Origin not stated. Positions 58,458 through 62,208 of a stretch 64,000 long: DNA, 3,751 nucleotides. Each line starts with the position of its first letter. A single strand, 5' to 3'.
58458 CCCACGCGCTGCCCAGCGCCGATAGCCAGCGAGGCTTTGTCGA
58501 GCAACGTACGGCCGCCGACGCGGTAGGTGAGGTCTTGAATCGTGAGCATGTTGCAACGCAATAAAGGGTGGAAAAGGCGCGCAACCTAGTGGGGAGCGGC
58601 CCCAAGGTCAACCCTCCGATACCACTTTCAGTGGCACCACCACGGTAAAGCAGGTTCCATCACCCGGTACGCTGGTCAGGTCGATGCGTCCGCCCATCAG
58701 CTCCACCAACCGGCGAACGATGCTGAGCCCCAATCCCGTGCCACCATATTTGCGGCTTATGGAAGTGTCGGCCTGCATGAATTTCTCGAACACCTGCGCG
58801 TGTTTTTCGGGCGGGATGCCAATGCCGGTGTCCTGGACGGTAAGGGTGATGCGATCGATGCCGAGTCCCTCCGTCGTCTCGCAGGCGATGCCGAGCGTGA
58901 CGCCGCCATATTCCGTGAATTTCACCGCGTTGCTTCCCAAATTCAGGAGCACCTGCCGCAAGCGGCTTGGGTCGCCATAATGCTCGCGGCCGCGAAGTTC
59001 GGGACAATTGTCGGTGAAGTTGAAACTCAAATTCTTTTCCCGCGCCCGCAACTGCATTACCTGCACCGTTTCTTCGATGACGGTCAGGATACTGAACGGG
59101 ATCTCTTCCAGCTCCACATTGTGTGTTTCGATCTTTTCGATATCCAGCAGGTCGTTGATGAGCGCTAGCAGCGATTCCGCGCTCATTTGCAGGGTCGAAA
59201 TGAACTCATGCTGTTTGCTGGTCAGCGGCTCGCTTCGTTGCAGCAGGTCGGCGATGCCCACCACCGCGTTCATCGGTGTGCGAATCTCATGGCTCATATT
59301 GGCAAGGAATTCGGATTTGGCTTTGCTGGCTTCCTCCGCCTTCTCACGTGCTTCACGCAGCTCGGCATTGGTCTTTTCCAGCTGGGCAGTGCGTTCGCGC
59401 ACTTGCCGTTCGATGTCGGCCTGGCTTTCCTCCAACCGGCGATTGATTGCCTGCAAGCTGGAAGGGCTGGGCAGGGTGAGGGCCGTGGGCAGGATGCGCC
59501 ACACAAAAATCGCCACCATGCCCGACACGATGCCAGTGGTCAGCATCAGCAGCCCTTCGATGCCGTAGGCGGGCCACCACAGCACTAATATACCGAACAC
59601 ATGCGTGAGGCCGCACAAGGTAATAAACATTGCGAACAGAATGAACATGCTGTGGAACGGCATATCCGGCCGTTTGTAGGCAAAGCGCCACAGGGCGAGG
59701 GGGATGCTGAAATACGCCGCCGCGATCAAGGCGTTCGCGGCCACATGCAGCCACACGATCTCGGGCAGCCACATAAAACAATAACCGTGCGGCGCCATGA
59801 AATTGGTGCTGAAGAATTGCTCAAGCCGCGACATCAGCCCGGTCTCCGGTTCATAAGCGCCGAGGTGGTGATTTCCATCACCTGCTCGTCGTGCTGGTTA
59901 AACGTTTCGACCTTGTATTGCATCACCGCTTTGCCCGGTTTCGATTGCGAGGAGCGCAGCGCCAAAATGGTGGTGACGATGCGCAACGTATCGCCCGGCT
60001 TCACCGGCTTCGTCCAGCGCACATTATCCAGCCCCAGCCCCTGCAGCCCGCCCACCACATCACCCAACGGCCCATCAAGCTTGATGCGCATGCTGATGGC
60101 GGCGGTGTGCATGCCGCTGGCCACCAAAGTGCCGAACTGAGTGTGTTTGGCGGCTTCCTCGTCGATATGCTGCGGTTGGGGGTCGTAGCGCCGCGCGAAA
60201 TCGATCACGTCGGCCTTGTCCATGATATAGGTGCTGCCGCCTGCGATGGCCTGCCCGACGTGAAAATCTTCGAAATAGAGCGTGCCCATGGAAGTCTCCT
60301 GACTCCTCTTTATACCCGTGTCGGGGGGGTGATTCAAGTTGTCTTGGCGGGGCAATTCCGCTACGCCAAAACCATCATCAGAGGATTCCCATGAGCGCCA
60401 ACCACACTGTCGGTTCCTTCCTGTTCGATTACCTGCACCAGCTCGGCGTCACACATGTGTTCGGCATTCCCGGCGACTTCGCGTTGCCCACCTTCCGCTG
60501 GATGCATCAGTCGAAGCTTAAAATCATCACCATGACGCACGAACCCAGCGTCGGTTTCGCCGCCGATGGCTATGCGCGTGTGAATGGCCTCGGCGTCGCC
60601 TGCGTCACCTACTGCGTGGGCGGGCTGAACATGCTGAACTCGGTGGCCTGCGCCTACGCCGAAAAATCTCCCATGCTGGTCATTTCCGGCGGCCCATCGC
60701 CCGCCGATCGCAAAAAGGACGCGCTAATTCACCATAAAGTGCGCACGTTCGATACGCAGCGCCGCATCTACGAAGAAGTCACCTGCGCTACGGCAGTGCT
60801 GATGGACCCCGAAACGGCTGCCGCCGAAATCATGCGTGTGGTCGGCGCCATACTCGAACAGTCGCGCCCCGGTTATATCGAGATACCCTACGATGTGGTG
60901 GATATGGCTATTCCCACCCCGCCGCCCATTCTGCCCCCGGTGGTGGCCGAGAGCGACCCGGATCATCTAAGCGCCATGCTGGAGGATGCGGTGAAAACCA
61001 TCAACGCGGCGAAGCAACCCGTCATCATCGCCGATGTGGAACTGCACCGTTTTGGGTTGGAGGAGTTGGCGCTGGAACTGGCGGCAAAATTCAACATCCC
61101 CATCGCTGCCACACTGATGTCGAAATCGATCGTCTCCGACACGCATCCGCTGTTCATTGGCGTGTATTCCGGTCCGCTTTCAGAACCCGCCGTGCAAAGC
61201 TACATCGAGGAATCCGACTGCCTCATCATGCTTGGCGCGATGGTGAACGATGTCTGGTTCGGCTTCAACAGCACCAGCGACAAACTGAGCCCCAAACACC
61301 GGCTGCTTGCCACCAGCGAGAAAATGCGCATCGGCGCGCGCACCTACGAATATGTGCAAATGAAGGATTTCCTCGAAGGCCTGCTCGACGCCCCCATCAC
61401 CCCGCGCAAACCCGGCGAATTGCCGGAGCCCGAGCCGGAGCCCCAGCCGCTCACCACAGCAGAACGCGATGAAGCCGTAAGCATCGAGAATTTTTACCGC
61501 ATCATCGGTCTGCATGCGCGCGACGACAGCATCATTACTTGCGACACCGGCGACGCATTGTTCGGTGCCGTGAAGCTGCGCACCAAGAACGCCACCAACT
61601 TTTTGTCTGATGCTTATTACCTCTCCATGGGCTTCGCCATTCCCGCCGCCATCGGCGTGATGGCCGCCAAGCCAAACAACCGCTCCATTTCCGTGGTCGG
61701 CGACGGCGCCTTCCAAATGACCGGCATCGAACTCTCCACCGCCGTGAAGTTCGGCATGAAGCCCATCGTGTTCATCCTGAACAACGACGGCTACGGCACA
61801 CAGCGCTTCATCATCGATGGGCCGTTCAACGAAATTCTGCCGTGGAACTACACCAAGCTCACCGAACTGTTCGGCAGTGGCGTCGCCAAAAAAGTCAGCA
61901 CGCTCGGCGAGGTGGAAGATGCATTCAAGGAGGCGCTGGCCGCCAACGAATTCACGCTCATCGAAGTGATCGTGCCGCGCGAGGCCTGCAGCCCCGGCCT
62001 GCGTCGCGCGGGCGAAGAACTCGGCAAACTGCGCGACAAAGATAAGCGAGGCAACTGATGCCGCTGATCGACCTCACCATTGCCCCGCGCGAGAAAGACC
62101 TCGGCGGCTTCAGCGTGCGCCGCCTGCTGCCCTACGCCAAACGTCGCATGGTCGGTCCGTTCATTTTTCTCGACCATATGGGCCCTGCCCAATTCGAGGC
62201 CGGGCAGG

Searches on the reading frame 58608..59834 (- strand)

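Call 96: search_protein_families(library=pfam, proteins=[window:58608-59834:-], max_evalue=0.001)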
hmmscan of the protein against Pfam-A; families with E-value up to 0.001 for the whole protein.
window:58608-59834:- (408 aa): 3 families
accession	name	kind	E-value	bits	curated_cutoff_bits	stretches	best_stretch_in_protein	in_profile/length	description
PF02518.31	HATPase_c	-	4.3e-33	114.5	26.4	1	287-403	1-110/111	Histidine kinase-, DNA gyrase B-, and HSP90-like ATPase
PF25487.1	ETR1_N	-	9.9e-32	109.5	27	1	26-121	2-97/97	Ethylene receptor 1-like, N-terminal domain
PF00512.31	HisKA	-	6.1e-20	71.5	26.9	1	172-237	1-65/66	His Kinase A (phospho-acceptor) domain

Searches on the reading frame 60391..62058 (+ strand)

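Call 96: search_protein_families(library=pfam, proteins=[window:60391-62058:+], max_evalue=0.001)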
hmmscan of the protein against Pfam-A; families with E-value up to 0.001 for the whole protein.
window:60391-62058:+ (555 aa): 3 families
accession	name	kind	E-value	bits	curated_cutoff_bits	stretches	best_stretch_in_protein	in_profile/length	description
PF02776.23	TPP_enzyme_N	-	7e-29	100.5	26.8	1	6-111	2-109/119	Thiamine pyrophosphate enzyme, N-terminal TPP binding domain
PF02775.26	TPP_enzyme_C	-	2e-26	93.1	21.9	1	395-526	12-151/151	Thiamine pyrophosphate enzyme, C-terminal TPP binding domain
PF00205.28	TPP_enzyme_M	-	3e-23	82.5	30.4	1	198-294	2-96/137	Thiamine pyrophosphate enzyme, central domain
